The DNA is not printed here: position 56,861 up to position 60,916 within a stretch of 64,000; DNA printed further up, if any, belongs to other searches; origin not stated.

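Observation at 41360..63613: The giant protein is built from at least 12 divergent tandem modules (507-882 aa) with a four-part conserved skeleton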

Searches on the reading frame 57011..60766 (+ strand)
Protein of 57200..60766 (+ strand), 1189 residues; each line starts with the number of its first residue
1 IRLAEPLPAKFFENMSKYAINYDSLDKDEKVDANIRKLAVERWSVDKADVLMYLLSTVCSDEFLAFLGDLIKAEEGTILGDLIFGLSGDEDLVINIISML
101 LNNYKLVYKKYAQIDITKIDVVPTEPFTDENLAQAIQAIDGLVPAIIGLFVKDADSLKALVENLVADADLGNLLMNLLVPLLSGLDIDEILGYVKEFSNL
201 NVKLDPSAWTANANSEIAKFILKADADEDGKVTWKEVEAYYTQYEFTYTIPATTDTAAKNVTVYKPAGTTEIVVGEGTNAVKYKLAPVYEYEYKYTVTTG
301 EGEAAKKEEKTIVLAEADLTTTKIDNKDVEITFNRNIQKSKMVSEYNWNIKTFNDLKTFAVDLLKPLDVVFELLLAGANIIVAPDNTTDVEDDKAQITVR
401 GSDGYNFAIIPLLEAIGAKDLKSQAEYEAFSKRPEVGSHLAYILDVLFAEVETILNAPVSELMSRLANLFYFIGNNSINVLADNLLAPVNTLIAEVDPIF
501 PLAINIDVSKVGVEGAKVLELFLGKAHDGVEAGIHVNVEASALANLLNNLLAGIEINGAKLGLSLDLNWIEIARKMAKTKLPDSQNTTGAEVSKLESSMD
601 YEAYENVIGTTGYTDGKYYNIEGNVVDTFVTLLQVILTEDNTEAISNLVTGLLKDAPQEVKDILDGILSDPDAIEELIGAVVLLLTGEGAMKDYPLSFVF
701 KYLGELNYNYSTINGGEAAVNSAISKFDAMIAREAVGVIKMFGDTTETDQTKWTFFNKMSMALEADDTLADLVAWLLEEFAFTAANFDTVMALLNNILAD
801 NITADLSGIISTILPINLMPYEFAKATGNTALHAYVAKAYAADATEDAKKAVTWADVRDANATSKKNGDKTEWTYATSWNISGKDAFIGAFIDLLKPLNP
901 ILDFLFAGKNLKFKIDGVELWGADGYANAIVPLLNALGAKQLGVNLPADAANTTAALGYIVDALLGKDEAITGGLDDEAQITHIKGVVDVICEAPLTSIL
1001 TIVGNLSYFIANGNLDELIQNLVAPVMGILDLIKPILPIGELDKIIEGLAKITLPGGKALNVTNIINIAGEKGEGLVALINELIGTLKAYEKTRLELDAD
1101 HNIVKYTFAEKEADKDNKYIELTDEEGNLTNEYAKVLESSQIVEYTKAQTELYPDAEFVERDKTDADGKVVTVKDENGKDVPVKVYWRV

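Call 44: find_homologous_proteins(query=window:57200-60766:+, max_evalue=0.00001)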
Query window:57200-60766:+ (1189 aa): 12 proteins with E <= 0.00001 among 8000 candidates.
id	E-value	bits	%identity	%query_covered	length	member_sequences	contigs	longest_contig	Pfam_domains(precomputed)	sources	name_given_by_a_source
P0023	5.9e-229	781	41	68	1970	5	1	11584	-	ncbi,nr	ncbi:MAG: hypothetical protein II237_05945 [Clostridia bacterium]|nr:hypothetical protein [Clostridi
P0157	3.1e-148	514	35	47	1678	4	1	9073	-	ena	-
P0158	1.7e-115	406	34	56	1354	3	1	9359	-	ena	-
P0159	5.7e-70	255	30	58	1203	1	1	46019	-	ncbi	-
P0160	4.9e-18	83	34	12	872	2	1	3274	-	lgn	-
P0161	1.1e-17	82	33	11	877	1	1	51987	-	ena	-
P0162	6.2e-16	76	31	11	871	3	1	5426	-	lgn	-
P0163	1.1e-15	75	33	11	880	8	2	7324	-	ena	-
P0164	1.2e-13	68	34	17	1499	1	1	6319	PF18998.7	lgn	-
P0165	3.1e-12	64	35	12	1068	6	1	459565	-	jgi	jgi:hypothetical protein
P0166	3.8e-12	63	28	22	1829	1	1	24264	-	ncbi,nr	ncbi:MAG: hypothetical protein K6C14_00660, partial [Eubacterium sp.]|nr:hypothetical protein [Eubac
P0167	8.0e-11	59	23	23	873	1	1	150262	-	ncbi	-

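Call 45: search_protein_families(library=pfam, proteins=[P0160, P0161, P0163, P0165, P0167, P0164, P0166, P0159], max_evalue=0.01)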
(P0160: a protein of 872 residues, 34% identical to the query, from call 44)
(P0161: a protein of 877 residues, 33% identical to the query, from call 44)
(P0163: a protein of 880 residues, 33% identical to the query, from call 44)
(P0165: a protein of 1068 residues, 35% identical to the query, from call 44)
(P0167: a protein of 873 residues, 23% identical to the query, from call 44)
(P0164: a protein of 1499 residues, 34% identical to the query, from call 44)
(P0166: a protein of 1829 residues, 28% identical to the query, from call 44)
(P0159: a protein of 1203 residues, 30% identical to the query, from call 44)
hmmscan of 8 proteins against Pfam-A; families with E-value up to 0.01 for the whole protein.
P0160 (872 aa): 0 families

P0161 (877 aa): 0 families

P0163 (880 aa): 0 families

P0165 (1068 aa): 0 families

P0167 (873 aa): 0 families

P0164 (1499 aa): 2 families
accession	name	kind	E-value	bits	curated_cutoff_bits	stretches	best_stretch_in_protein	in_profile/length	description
PF18998.6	Flg_new_2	-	5.9e-06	26.6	23.6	1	1333-1407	1-71/73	Divergent InlB B-repeat domain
PF20187.3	DUF6550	-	0.0055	17.4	27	0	1380-1465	67-155/190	Family of unknown function (DUF6550)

P0166 (1829 aa): 0 families

P0159 (1203 aa): 0 families

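Call 58: find_encoding_contigs(protein=P0161, flank=10000, max_places=3)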
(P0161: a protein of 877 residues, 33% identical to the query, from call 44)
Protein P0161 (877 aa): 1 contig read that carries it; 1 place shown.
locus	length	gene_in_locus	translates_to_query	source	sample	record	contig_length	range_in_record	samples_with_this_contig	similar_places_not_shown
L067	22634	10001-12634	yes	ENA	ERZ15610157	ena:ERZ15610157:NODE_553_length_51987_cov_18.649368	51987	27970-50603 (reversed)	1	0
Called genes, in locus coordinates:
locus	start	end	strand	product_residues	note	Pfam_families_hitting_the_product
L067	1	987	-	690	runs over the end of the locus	PF00664:ABC_membrane, PF00005:ABC_tran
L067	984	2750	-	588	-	PF00664:ABC_membrane, PF00005:ABC_tran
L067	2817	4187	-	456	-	PF03448:MgtE_N, PF00571:CBS, PF01769:MgtE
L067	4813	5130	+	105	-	PF13560:HTH_31, PF12844:HTH_19, PF01381:HTH_3, PF13443:HTH_26 (weak)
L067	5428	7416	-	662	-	PF00664:ABC_membrane, PF00005:ABC_tran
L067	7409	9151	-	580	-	PF00664:ABC_membrane, PF00005:ABC_tran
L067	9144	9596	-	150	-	PF12802:MarR_2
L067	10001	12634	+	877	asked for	-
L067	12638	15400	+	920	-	PF00005:ABC_tran, PF02687:FtsX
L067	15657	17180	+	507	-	PF13347:MFS_2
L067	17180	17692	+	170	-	PF00857:Isochorismatase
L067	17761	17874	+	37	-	-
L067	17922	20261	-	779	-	PF19732:SpoIIE_N, PF07228:SpoIIE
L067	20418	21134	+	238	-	PF04474:DUF554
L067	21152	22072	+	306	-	PF00892:EamA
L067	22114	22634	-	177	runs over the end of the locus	PF00440:TetR_N, PF14278:TetR_C_8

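Call 59: find_encoding_contigs(protein=P0167, flank=10000, max_places=3)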
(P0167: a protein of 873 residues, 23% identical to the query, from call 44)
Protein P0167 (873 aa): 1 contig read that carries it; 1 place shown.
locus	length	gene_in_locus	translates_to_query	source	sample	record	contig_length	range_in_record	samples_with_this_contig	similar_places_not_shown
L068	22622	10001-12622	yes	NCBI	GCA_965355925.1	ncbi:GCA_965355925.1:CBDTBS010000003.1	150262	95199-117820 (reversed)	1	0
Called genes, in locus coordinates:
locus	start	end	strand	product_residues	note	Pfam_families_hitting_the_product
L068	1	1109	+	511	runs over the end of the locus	PF00496:SBP_bac_5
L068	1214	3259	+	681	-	PF17191:RecG_wedge, PF00270:DEAD, PF04851:ResIII, PF00271:Helicase_C, PF19833:RecG_dom3_C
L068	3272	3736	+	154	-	PF02664:LuxS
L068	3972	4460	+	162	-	PF20185:DUF6548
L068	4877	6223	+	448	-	PF21799:MurD-like_N, PF08245:Mur_ligase_M, PF02875:Mur_ligase_C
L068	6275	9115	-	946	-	-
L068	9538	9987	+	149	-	PF22381:Staph_reg_Sar_Rot (weak), PF01047:MarR, PF13463:HTH_27 (weak), PF12802:MarR_2 (weak), PF13601:HTH_34 (weak)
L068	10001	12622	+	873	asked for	-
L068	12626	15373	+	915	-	PF00005:ABC_tran, PF02463:SMC_N (faint), PF13304:AAA_21 (faint), PF02687:FtsX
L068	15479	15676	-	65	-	-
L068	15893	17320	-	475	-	PF04055:Radical_SAM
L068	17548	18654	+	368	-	PF08239:SH3_3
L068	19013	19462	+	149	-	PF12802:MarR_2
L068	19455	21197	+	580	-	PF00664:ABC_membrane, PF00005:ABC_tran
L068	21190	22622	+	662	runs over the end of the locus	PF00664:ABC_membrane, PF00005:ABC_tran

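Call 64: search_protein_families(library=ncbifam, proteins=[L067:12638-15397:+], max_evalue=0.001)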
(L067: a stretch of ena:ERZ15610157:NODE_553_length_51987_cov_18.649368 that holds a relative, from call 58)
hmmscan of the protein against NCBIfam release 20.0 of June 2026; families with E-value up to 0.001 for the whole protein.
L067:12638-15397:+ (920 aa): 196 families (the best 25 are shown)
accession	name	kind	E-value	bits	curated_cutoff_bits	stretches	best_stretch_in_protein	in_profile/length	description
NF007826.0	PRK10535.1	equivalog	1.3e-84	284.7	966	2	2-290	5-288/648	macrolide ABC transporter ATP-binding protein/permease MacB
NF038007.1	ABC_ATP_DarD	equivalog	7.8e-63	211.9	375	1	1-217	1-217/218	darobactin export ABC transporter ATP-binding protein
TIGR03608.1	L_ocin_972_ABC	subfamily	1.3e-61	207.7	254.85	1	4-211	1-204/206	putative bacteriocin export ABC transporter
TIGR02211.1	LolD_lipo_ex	equivalog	3.5e-61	206.5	307.75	1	2-219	2-220/221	lipoprotein-releasing ABC transporter ATP-binding protein LolD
TIGR02673.1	FtsE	equivalog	1.7e-56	191.3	264.85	1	1-217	1-214/214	cell division ATP-binding protein FtsE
TIGR02982.1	heterocyst_DevA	subfamily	1.1e-55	188.6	295.8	1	4-218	4-219/220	ABC exporter ATP-binding subunit, DevA family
TIGR02315.1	ABC_phnC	equivalog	1.2e-55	188.6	266.1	1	1-229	1-235/243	phosphonate ABC transporter ATP-binding protein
TIGR03265.1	PhnT2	equivalog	5.9e-53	180.3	457.7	1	4-226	7-221/353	putative 2-aminoethylphosphonate ABC transporter ATP-binding protein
NF006987.0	PRK09452.1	equivalog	8.2e-51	172.9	482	1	3-225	19-233/378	spermidine/putrescine ABC transporter ATP-binding protein PotA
NF007879.0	PRK10584.1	equivalog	9.2e-50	169.5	336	1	5-220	10-226/228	putative ABC transporter ATP-binding protein YbbA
NF043075.1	MMSYN1_0197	equivalog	2.2e-49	168.3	550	1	2-220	3-213/341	spermidine/putrescine ABC transporter ATP-binding protein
TIGR01186.1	proV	subfamily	3.2e-49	168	326.6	1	19-224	7-214/363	betaine/proline/choline family ABC transporter ATP-binding protein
NF040933.2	ABC_arch_GlcV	equivalog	4.1e-49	167.3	450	1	3-226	4-228/357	glucose ABC transporter ATP-binding protein GlcV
NF008639.0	PRK11629.1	equivalog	7.3e-49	166.3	360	1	3-220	8-226/234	lipoprotein-releasing ABC transporter ATP-binding protein LolD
NF008653.0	PRK11650.1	subfamily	7.5e-46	156.8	432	1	2-225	4-220/357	sn-glycerol-3-phosphate ABC transporter ATP-binding protein UgpC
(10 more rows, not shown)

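Call 70: predict_structure(alignment_id=A3)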
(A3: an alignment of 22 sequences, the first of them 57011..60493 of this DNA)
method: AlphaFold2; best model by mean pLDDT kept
length: 1161 residues; sequences in the alignment: 22
mean_pLDDT: 61.1   pTM: 0.47
mean pLDDT of the five models: 61.1, 60.8, 57.1, 55.9, 55.3
residues with pLDDT >= 90: 0; 70-90: 371; 50-70: 494; < 50: 296
segments of 3 or more residues with pLDDT < 50: 1-22, 27-30, 86-110, 140-142, 187-189, 258-262, 350-374, 380-401, 445-459, 644-679, 736-779, 1030-1045, 1100-1103, 1108-1161
pLDDT, mean of each block of 10 residues (from residue 1): 29 44 49 55 67 57 63 70 48 43 43 60 66 55 56 59 58 71 56 61 67 62 70 74 67 49 65 72 80 77 72 58 62 60 55 33 36 47 47 44 66 82 81 78 50 44 71 84 82 77 87 85 84 86 82 73 73 63 69 79 79 70 73 85 50 41 33 34 74 78 70 63 56 50 41 30 29 46 58 68 63 61 74 70 71 69 61 69 81 79 83 82 64 54 70 74 73 62 61 66 56 66 57 36 43 63 59 53 55 53 48 38 33 31 40 35 29
secondary structure, 60 per line:
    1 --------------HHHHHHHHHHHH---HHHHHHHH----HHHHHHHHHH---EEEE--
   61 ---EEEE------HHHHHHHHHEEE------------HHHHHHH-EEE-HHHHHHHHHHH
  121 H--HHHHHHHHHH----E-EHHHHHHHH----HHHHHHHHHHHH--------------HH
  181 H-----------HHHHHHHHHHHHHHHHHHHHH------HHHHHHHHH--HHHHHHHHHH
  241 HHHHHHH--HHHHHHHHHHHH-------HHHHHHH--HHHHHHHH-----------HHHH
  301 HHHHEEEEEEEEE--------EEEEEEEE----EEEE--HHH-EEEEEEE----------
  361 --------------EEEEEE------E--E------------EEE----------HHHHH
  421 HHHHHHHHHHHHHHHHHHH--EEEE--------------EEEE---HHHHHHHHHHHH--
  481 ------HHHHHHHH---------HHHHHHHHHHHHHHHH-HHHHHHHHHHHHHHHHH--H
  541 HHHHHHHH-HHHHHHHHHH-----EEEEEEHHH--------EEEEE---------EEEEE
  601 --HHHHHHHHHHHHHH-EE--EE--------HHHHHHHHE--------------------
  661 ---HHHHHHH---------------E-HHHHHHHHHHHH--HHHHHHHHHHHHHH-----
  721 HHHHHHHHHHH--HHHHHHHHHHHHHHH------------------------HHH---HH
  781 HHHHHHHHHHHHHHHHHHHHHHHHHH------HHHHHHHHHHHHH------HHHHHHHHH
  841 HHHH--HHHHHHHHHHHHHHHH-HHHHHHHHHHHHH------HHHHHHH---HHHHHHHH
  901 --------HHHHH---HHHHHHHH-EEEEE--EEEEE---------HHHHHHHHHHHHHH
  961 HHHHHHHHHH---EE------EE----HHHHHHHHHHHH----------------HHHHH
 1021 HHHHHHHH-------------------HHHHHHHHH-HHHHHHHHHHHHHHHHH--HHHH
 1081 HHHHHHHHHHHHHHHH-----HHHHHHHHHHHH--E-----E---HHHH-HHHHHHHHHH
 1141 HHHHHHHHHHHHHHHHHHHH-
elements in order (helices of 4 or more, strands of 3 or more residues): H15-26 H30-37 H42-51 E55-58 E64-67 H74-82 E83-85 H98-104 E106-108 H110-121 H124-133 H141-148 H153-164 H193-213 H220-228 H231-247 H250-261 H269-275 H278-285 H297-304 E305-313 E322-329 E334-337 E344-350 E375-380 E403-405 H416-439 E442-445 E460-463 H467-478 H487-494 H504-519 H521-537 H540-548 H550-559 E565-570 E582-586 E596-600 H603-616 H632-639 H664-670 H688-699 H702-715 H721-731 H734-748 H779-806 H813-825 H832-844 H847-862 H864-876 H883-889 H893-900 H909-913 H917-924 E926-930 E933-937 H947-970 H988-999 H1016-1028 H1048-1056 H1058-1074 H1077-1096 H1102-1113 H1126-1129 H1131-1160

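Call 73: fold_search(model_id=the predicted structure, library=pdb)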
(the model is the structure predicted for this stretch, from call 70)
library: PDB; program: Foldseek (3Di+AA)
matches with E <= 10: 15; with E <= 0.001: 0
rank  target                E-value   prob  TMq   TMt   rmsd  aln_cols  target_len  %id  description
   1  8fql_A                3.5e+00  0.03  0.03  0.09  15.2       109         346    7  Portal vertex of HK97 phage (released 2023-06-28)
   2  6eub                  5.0e+00  0.04  0.02  0.09  18.4        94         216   11  The fibrinogen-like domain of human Angptl4 (released 2018-05-09)
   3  7qoi_FJ               5.0e+00  0.01  0.05  0.07  32.2       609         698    8  Unique vertex of the phicrAss001 virion (released 2023-03-29)
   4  7wsc_H                5.2e+00  0.04  0.03  0.13  15.9       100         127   10  Local structure of BD55-3500 and omicron RBD complex (released 2023-03-01)
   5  5gv3_A                5.2e+00  0.02  0.03  0.13   8.4        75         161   21  Crystal structure of the membrane-distal domain of mouse lysosome-associated membrane protein 2 (LAMP-2) (released 2017-09-06)
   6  8c61_G                5.5e+00  0.04  0.03  0.07   8.3        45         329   11  Structure of USP54 in complex with Lys63-linked diUbiquitin-PA (released 2024-07-31)
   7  8tv1_D                6.3e+00  0.03  0.03  0.08  15.2       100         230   11  Structure of the EphA2 LBDCRD bound to FabS1C_L1 (released 2024-06-26)
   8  9i3u_A                6.9e+00  0.02  0.03  0.08  15.5       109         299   13  Cryo-EM structure of the AGR2 dimer in complex with the monomeric IRE1beta luminal domain (released 2025-10-22)
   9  9i2l_A                7.5e+00  0.04  0.03  0.09  11.8        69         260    6  BtuJ2 - DUF4465 domain containing protein (released 2025-03-05)
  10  7njs_d                7.9e+00  0.01  0.04  0.08  17.2       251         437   12  Mycobacterium smegmatis ATP synthase state 3c (released 2021-10-27)
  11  8cgm_A                8.6e+00  0.04  0.03  0.12   7.2        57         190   10  Structure of the lipoprotein transporter LolA from Porphyromonas gingivalis (released 2023-06-21)
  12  5w06_T                9.0e+00  0.02  0.02  0.09  10.4        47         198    8  HUMAN TISSUE FACTOR IN COMPLEX WITH ANTIBODY M1587 (released 2017-06-14)
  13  8c61_A                9.4e+00  0.04  0.03  0.08   9.3        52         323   12  Structure of USP54 in complex with Lys63-linked diUbiquitin-PA (released 2024-07-31)
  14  4v8i_DT               9.4e+00  0.03  0.02  0.14  15.4        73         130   11  Crystal structure of YfiA bound to the 70S ribosome. (released 2014-07-09)
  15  7njl_d                9.9e+00  0.01  0.06  0.10  36.3       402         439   13  Mycobacterium smegmatis ATP synthase state 1b (released 2021-10-27)
